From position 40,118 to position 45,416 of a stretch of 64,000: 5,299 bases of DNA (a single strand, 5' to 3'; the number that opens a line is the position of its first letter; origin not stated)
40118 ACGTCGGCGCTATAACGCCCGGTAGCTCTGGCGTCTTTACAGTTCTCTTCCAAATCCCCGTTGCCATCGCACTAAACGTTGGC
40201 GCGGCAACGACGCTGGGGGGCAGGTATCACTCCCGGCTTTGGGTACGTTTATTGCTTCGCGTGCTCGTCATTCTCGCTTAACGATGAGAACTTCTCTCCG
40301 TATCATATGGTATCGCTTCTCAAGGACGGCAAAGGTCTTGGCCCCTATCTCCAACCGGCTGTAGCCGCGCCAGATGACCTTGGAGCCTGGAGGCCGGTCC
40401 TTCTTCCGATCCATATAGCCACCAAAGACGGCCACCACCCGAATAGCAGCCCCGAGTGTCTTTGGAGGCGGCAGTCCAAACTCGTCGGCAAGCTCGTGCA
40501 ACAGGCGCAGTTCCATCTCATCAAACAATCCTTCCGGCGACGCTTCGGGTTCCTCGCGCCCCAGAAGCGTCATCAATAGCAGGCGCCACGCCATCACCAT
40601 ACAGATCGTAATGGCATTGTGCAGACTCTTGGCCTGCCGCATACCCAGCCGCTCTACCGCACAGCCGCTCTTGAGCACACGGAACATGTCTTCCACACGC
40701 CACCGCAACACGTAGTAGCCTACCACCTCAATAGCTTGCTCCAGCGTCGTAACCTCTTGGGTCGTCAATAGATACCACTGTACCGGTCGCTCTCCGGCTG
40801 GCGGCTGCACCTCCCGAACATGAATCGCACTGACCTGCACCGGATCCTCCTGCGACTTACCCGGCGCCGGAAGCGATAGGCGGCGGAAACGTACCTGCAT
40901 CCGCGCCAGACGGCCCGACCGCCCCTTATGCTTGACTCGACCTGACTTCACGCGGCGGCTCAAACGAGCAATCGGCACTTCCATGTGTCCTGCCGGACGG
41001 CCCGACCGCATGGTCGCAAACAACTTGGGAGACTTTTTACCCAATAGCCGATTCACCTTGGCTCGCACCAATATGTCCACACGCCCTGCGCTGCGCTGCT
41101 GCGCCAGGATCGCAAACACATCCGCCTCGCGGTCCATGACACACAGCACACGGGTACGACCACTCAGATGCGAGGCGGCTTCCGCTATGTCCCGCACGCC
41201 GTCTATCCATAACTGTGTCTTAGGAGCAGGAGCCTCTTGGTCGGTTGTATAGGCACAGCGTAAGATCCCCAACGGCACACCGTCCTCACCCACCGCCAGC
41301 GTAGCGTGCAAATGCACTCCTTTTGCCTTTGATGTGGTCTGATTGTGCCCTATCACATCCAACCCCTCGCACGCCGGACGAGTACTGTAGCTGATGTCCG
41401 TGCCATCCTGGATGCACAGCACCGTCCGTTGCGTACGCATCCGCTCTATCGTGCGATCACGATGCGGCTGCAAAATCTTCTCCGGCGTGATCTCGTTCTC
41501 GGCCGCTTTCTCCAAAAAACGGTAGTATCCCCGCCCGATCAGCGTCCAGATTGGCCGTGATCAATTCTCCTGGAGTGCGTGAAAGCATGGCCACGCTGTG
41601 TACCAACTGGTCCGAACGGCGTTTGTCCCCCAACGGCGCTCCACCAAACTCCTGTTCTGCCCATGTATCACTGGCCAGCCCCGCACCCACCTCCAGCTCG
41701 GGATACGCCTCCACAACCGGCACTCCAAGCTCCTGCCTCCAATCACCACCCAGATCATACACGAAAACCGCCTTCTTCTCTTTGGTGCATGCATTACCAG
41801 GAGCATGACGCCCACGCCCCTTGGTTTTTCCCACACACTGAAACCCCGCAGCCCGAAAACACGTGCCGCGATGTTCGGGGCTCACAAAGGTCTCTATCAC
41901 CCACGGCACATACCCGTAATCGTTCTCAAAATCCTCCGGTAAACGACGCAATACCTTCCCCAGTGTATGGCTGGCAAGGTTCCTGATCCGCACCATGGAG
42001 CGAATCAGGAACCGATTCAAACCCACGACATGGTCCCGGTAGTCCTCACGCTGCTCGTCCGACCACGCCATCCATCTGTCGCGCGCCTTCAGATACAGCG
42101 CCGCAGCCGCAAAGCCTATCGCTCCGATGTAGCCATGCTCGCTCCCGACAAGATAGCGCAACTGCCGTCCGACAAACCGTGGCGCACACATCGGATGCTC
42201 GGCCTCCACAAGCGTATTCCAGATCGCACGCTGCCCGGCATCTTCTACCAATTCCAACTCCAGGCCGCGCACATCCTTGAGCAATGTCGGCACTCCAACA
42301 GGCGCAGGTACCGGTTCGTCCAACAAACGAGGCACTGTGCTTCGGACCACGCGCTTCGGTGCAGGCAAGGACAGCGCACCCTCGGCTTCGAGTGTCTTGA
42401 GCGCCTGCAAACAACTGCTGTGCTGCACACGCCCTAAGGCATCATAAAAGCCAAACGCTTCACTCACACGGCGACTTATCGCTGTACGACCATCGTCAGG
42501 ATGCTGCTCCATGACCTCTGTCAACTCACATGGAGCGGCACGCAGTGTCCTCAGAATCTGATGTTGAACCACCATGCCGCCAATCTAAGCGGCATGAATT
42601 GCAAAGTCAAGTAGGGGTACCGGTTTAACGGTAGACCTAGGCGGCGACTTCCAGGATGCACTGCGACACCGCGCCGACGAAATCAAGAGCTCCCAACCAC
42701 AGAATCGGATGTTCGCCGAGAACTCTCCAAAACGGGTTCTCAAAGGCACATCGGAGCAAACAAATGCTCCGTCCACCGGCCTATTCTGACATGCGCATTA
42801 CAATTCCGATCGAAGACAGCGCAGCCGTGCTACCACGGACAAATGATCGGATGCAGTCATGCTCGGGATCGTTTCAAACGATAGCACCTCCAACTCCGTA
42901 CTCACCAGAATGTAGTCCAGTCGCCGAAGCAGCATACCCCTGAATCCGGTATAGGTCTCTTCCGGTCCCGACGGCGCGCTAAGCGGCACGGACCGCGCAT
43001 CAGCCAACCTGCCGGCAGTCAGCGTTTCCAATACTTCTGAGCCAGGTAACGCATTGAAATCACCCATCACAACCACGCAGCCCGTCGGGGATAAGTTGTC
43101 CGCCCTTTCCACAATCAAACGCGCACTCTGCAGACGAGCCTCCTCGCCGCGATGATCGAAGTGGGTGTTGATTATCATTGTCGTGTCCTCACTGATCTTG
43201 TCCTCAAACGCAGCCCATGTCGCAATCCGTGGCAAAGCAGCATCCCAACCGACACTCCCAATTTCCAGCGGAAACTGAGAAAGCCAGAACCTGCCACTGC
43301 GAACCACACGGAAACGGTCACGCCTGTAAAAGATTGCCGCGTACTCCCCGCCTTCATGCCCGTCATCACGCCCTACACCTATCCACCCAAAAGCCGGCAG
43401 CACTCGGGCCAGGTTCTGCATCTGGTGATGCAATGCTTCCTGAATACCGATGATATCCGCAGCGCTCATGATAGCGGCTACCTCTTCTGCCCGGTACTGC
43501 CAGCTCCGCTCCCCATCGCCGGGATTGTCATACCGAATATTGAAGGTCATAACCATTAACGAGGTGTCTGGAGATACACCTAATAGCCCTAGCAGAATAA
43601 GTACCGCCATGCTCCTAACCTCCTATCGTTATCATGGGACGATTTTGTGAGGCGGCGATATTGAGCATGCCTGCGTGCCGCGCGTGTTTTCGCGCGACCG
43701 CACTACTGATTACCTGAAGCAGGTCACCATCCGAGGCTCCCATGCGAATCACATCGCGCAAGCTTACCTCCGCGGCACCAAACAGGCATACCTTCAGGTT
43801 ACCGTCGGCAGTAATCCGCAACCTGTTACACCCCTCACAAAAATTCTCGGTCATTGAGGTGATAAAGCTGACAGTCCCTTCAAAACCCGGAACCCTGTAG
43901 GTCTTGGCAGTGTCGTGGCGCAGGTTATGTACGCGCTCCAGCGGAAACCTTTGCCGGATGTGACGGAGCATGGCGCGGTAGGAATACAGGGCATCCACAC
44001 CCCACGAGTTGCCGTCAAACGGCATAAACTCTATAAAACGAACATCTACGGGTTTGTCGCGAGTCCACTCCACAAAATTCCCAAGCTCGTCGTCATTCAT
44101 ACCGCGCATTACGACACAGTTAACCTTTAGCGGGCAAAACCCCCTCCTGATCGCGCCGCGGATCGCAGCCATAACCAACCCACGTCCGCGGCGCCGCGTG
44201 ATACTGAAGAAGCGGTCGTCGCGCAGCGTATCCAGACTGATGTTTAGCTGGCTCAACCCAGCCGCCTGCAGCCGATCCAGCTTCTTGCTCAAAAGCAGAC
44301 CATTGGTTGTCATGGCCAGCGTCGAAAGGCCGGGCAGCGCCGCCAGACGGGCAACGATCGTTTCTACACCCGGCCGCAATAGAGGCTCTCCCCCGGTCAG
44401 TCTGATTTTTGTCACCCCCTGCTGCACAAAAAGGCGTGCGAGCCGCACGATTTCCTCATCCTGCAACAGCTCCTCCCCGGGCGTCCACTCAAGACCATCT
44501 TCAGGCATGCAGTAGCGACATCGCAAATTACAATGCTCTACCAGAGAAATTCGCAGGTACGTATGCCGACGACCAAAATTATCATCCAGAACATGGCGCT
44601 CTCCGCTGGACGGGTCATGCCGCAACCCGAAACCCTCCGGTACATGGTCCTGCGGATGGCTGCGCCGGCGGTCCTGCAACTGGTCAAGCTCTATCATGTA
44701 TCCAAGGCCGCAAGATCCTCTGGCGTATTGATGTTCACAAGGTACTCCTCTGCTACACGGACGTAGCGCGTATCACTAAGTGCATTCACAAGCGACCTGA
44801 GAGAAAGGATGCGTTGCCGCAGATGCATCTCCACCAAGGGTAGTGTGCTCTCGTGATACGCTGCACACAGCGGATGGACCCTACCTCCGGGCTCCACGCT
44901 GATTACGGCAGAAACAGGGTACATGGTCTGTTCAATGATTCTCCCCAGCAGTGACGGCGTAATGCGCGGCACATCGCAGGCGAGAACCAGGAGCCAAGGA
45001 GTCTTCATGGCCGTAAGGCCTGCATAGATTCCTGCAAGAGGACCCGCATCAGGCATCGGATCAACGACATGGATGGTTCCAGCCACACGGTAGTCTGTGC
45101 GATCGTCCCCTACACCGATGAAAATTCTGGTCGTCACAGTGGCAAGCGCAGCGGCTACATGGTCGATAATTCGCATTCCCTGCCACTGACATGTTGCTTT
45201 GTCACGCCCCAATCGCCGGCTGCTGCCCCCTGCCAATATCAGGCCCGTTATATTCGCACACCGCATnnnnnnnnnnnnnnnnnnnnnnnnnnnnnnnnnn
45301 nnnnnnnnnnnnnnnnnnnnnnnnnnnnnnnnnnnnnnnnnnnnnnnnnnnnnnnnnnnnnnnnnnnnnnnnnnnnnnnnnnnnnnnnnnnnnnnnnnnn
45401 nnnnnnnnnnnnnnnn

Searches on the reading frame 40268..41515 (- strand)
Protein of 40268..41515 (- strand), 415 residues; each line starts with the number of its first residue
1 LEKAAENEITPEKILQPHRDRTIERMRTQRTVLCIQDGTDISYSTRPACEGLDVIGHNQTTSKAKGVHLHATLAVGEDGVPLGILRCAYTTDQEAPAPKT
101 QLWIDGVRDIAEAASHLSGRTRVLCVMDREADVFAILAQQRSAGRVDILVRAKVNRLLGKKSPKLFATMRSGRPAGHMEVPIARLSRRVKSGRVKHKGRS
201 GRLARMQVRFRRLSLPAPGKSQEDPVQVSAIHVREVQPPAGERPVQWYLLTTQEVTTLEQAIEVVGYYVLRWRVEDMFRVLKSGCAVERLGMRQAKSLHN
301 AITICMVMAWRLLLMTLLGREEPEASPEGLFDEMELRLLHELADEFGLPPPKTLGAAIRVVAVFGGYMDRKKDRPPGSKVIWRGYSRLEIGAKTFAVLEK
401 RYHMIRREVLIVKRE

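Call 23: search_protein_families(library=pfam, proteins=[window:40268-41515:-], max_evalue=0.001)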
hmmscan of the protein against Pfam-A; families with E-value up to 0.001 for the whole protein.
window:40268-41515:- (415 aa): 2 families
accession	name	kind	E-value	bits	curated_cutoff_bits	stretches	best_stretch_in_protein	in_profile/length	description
PF01609.27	DDE_Tnp_1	-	5.3e-09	36.6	23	1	37-308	10-197/200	Transposase DDE domain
PF02281.22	Dimer_Tnp_Tn5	-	1e-06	29.4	26.7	1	307-388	1-82/99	Transposase Tn5 dimerisation domain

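Call 58: search_protein_families(library=ncbifam, proteins=[window:40268-41515:-], max_evalue=0.01)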
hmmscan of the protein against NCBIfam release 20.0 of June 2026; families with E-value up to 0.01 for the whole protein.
window:40268-41515:- (415 aa): 9 families
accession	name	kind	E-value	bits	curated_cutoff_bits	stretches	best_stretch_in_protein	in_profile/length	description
NF033590.1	transpos_IS4_3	equivalog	2.7e-85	286.8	160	1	7-392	9-402/405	IS4 family transposase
NF041680.1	transp_NF041680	equivalog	4.7e-10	39.1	440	1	112-318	162-371/439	NF041680 family putative transposase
NF049999.1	transpos_IS701_3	equivalog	2e-09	36.9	170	1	120-321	177-363/412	IS701 family transposase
NF033591.1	transpos_IS4_2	equivalog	2.5e-09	36.7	152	1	115-314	112-279/340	IS4 family transposase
NF033540.2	transpos_IS701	equivalog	3.9e-07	29.7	150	1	92-308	157-355/363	IS701 family transposase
NF033592.1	transpos_IS4_1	equivalog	3.7e-06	26.3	115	1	24-298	99-314/332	IS4 family transposase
NF049921.1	transpos_IS701_2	equivalog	3.8e-06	26.5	250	1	248-313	225-288/318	IS701 family transposase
NF049925.1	transpos_IS4_4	equivalog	0.00011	21.1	250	1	227-335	288-388/449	IS4 family transposase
NF033559.2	transpos_IS1634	equivalog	0.0002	20.5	100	1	247-307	360-418/483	IS1634 family transposase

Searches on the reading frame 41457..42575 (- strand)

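Call 23: search_protein_families(library=pfam, proteins=[window:41457-42575:-], max_evalue=0.001)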
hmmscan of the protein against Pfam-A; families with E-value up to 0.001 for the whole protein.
window:41457-42575:- (372 aa): 2 families
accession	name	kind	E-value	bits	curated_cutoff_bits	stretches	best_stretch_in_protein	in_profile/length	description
PF14236.12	DruA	-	6.1e-25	88.4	27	1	105-258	50-224/297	Druantia protein DruA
PF14706.11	Tnp_DNA_bind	-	0.00015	21.8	24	1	305-341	2-38/58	Transposase DNA-binding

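Call 58: search_protein_families(library=ncbifam, proteins=[window:41457-42575:-], max_evalue=0.01)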
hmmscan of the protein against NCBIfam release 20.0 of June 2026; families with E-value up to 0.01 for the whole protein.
window:41457-42575:- (372 aa): 1 family
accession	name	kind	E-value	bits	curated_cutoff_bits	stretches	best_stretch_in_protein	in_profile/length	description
NF049926.2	IS4_FS_Nterm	equivalog_domain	3.2e-05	23.5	27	1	304-339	2-37/58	IS4/Tn5 family transposase DNA-binding protein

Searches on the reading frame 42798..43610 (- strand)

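Call 23: search_protein_families(library=pfam, proteins=[window:42798-43610:-], max_evalue=0.001)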
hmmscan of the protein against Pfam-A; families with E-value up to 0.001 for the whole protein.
window:42798-43610:- (270 aa): 1 family
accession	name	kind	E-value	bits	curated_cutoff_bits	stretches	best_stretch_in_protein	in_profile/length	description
PF03372.29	Exo_endo_phos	-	5.2e-22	79.1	24.5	1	21-256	1-225/225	Endonuclease/Exonuclease/phosphatase family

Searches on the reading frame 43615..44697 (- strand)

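Call 23: search_protein_families(library=pfam, proteins=[window:43615-44697:-], max_evalue=0.001)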
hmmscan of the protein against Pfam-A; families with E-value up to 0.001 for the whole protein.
window:43615-44697:- (360 aa): 3 families
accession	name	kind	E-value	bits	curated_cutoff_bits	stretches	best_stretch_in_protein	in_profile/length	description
PF06463.18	Mob_synth_C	-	5.1e-37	127.1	37.4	1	217-342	1-127/128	Molybdenum Cofactor Synthesis C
PF04055.27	Radical_SAM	-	1.1e-29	104.2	29.5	1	51-211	2-165/166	Radical SAM superfamily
PF13353.11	Fer4_12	-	1.3e-06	29.2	22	1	52-156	11-114/137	4Fe-4S single cluster domain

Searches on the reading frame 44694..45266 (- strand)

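Call 23: search_protein_families(library=pfam, proteins=[window:44694-45266:-], max_evalue=0.001)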
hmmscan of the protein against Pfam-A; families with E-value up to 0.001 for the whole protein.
window:44694-45266:- (190 aa): 1 family
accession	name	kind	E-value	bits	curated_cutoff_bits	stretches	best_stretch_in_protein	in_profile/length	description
PF12804.13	NTP_transf_3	-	1e-34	120.5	27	1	8-163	1-157/160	MobA-like NTP transferase domain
